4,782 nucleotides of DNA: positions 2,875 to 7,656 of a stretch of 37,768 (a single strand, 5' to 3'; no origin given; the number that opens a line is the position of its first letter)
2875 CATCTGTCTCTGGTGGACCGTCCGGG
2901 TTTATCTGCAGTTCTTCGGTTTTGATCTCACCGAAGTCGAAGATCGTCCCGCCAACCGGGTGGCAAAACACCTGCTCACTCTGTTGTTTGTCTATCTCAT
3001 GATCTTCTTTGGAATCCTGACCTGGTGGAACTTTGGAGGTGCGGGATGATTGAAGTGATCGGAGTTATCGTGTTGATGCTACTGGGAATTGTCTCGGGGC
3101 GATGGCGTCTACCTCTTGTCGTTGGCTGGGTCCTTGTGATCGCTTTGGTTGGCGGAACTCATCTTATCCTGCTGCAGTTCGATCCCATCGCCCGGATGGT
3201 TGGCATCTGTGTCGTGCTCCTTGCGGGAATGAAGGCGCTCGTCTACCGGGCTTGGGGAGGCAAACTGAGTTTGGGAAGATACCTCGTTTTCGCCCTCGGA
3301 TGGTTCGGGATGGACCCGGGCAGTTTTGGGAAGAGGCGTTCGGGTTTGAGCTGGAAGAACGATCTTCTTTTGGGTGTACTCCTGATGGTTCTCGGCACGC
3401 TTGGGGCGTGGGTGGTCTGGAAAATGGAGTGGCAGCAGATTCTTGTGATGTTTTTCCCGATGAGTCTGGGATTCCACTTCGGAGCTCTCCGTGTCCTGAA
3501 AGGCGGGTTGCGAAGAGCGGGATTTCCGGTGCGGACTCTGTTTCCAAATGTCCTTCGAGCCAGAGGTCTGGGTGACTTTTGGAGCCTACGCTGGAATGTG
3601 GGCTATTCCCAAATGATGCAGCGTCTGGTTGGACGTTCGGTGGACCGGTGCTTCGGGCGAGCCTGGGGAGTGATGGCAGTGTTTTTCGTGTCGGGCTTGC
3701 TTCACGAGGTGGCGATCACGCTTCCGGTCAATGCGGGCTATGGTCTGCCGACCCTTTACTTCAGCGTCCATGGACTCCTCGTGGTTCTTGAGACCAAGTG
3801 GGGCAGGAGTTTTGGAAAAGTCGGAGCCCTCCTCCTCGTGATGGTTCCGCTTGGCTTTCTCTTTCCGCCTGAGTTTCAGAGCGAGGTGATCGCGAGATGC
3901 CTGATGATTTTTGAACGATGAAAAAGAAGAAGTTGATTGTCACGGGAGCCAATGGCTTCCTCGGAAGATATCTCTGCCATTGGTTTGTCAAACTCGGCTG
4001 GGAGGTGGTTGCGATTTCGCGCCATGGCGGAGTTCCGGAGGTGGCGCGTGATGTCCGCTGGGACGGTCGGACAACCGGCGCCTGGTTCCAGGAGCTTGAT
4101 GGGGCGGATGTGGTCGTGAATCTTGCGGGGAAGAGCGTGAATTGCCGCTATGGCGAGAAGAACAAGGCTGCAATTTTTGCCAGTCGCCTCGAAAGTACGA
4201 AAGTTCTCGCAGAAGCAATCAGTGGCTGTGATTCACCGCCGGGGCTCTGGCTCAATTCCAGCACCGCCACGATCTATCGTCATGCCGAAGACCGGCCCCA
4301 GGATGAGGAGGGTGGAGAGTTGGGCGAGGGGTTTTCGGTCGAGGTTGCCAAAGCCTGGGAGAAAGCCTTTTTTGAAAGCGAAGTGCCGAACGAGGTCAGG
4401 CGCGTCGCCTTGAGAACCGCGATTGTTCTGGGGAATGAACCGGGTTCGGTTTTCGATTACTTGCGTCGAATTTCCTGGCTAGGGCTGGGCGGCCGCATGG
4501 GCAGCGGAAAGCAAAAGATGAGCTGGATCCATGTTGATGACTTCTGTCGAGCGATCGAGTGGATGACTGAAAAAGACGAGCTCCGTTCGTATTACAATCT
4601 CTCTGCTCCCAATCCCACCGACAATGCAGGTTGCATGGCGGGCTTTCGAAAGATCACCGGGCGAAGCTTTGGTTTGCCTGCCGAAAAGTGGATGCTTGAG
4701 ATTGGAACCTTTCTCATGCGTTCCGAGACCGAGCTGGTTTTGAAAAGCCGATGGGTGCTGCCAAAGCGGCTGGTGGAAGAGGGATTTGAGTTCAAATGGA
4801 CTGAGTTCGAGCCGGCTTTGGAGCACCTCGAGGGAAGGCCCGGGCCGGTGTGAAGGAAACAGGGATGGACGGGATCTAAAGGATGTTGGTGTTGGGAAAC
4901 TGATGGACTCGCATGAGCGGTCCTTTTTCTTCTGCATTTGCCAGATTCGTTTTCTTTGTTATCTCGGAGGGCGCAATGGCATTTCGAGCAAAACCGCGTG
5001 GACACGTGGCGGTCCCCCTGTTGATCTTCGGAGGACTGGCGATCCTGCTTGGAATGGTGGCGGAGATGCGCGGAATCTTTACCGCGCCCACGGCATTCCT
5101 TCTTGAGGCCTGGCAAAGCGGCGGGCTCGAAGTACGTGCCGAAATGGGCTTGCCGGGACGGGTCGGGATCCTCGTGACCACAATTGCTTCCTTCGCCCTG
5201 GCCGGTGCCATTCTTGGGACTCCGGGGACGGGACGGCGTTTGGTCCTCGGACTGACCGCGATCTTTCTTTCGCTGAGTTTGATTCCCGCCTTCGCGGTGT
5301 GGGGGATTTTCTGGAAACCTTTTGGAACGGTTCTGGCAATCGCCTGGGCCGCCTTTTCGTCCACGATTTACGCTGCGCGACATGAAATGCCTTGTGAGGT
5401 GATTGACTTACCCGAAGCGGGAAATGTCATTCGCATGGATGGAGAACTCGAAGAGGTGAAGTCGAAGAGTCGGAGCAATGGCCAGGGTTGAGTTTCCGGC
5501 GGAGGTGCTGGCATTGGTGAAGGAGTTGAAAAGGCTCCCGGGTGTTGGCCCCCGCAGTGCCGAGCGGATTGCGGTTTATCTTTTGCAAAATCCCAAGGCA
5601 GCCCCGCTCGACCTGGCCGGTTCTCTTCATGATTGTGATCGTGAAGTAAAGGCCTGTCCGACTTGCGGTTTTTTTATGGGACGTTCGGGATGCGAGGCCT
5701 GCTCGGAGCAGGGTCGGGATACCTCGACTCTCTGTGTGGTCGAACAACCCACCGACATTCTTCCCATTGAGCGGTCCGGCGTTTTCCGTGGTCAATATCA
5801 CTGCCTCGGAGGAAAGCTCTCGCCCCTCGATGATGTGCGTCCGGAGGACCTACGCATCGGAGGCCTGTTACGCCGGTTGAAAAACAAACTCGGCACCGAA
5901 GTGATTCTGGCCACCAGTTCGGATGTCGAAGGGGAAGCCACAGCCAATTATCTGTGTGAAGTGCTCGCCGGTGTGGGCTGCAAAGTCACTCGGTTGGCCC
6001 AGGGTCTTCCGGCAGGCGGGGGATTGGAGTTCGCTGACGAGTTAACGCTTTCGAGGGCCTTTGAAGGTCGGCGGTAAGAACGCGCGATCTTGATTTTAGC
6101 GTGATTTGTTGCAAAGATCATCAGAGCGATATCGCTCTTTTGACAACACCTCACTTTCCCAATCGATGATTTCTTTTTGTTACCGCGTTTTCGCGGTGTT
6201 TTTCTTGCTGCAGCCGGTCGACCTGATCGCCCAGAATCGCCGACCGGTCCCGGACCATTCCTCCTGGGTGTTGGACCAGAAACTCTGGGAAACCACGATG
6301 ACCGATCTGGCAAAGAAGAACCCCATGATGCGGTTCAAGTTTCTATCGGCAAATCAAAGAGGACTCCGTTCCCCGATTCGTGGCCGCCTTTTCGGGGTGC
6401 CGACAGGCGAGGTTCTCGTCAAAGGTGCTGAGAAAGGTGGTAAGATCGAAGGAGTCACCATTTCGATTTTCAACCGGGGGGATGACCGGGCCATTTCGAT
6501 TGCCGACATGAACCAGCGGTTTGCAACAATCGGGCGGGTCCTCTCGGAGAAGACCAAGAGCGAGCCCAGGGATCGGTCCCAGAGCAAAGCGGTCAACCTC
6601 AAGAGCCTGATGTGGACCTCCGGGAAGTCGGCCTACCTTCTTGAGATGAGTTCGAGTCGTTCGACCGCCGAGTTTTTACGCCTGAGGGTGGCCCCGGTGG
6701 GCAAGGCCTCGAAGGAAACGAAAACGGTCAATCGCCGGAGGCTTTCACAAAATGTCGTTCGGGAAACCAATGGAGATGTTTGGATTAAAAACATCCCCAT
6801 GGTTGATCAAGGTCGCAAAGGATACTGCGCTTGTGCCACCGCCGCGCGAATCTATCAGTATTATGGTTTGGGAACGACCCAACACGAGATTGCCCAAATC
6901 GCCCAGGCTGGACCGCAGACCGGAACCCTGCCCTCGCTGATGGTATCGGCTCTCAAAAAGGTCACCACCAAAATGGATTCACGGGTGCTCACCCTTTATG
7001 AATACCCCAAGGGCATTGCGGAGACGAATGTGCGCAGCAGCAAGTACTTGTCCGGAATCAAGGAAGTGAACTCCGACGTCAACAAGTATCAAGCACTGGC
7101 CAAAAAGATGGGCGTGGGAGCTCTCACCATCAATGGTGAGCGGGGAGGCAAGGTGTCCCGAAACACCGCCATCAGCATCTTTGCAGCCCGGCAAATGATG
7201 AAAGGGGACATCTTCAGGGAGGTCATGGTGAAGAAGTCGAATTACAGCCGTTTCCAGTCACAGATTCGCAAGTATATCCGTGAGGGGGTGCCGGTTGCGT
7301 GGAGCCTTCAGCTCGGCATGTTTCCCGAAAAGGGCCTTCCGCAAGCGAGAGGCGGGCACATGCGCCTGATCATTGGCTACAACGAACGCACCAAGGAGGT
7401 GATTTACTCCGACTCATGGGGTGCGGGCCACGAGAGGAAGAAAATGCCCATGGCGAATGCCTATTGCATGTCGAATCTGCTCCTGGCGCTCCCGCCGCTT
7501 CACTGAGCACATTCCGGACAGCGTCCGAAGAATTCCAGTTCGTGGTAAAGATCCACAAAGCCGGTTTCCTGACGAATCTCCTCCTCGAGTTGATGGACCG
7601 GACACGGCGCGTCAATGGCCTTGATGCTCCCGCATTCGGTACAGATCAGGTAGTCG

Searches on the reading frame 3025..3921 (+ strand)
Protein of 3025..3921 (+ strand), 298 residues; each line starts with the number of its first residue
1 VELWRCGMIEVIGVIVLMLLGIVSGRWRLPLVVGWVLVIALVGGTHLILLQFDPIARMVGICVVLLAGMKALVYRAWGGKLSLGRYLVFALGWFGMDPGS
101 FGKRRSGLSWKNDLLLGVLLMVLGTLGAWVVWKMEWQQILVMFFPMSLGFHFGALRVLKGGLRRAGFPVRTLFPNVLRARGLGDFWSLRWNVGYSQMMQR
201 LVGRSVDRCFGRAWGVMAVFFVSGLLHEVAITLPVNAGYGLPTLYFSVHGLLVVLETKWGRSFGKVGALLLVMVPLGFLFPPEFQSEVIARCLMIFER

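Call 57: search_protein_families(library=pfam, proteins=[window:3025-3921:+], max_evalue=0.00001)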
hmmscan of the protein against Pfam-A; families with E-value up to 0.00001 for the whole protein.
window:3025-3921:+ (298 aa): 1 family
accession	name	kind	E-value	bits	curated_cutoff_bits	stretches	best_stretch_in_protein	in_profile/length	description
PF13813.11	MBOAT_2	-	1.1e-07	32.5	25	1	171-231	3-68/85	Membrane bound O-acyl transferase family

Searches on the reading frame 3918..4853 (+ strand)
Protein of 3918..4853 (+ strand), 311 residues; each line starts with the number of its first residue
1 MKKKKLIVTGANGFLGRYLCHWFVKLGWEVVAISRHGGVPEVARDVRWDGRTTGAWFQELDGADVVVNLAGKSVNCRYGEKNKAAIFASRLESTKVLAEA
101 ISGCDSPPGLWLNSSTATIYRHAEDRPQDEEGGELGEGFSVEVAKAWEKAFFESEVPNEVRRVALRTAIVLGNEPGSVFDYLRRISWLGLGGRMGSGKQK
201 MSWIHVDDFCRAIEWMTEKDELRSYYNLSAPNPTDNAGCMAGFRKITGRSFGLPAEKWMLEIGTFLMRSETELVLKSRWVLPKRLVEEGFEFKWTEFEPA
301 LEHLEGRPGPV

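Call 57: search_protein_families(library=pfam, proteins=[window:3918-4853:+], max_evalue=0.00001)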
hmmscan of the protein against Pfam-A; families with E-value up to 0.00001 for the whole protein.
window:3918-4853:+ (311 aa): 3 families
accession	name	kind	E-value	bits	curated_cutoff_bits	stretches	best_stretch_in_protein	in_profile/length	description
PF01370.27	Epimerase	-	1.1e-19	71.2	20.9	1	7-221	2-230/240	NAD dependent epimerase/dehydratase family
PF08338.16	DUF1731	-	1.8e-11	44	27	1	257-304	3-47/47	Domain of unknown function (DUF1731)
PF16363.11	GDP_Man_Dehyd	-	1.8e-09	38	27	0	7-38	1-32/332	GDP-mannose 4,6 dehydratase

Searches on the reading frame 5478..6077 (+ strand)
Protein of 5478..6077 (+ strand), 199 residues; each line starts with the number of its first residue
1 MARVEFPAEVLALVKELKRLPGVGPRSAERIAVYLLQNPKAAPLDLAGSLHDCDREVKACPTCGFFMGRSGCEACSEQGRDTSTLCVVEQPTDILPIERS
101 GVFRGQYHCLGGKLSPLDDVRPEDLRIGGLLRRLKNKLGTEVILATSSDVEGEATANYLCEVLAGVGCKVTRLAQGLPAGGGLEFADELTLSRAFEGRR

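Call 57: search_protein_families(library=pfam, proteins=[window:5478-6077:+], max_evalue=0.00001)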
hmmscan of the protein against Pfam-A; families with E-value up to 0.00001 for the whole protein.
window:5478-6077:+ (199 aa): 4 families
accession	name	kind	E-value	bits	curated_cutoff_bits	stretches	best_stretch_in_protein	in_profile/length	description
PF13662.12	Toprim_4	-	3.7e-23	82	25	1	83-174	1-85/85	Toprim domain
PF21176.3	RecR_HhH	-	2.8e-14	53.1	27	1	12-52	3-43/45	RecR, helix-hairpin-helix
PF21175.2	RecR_C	-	2.8e-11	43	22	1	176-199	1-24/24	RecR, C-terminal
PF01751.28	Toprim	-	3e-10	40.6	23.1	1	84-164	1-81/96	Toprim domain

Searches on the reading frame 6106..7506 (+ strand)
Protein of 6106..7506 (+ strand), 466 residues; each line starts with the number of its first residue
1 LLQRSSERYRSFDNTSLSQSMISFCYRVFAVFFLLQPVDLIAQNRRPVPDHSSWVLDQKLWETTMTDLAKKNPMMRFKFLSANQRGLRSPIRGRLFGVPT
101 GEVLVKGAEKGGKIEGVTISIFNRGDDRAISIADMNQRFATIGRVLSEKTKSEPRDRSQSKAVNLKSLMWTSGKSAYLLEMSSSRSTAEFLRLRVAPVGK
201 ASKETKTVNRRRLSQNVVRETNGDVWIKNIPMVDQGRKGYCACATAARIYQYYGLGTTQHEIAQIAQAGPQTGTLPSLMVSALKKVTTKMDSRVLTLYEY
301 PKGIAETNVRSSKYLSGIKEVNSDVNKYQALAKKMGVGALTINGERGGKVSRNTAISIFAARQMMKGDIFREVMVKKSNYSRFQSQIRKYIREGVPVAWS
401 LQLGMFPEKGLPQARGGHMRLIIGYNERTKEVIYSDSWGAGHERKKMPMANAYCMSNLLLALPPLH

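Call 57: search_protein_families(library=pfam, proteins=[window:6106-7506:+], max_evalue=0.00001)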
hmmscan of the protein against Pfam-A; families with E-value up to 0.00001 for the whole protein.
window:6106-7506:+ (466 aa): 1 family
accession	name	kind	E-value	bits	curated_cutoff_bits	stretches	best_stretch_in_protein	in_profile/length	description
PF13529.12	Peptidase_C39_2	-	5e-11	43.8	24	1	380-438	85-143/143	Peptidase_C39 like family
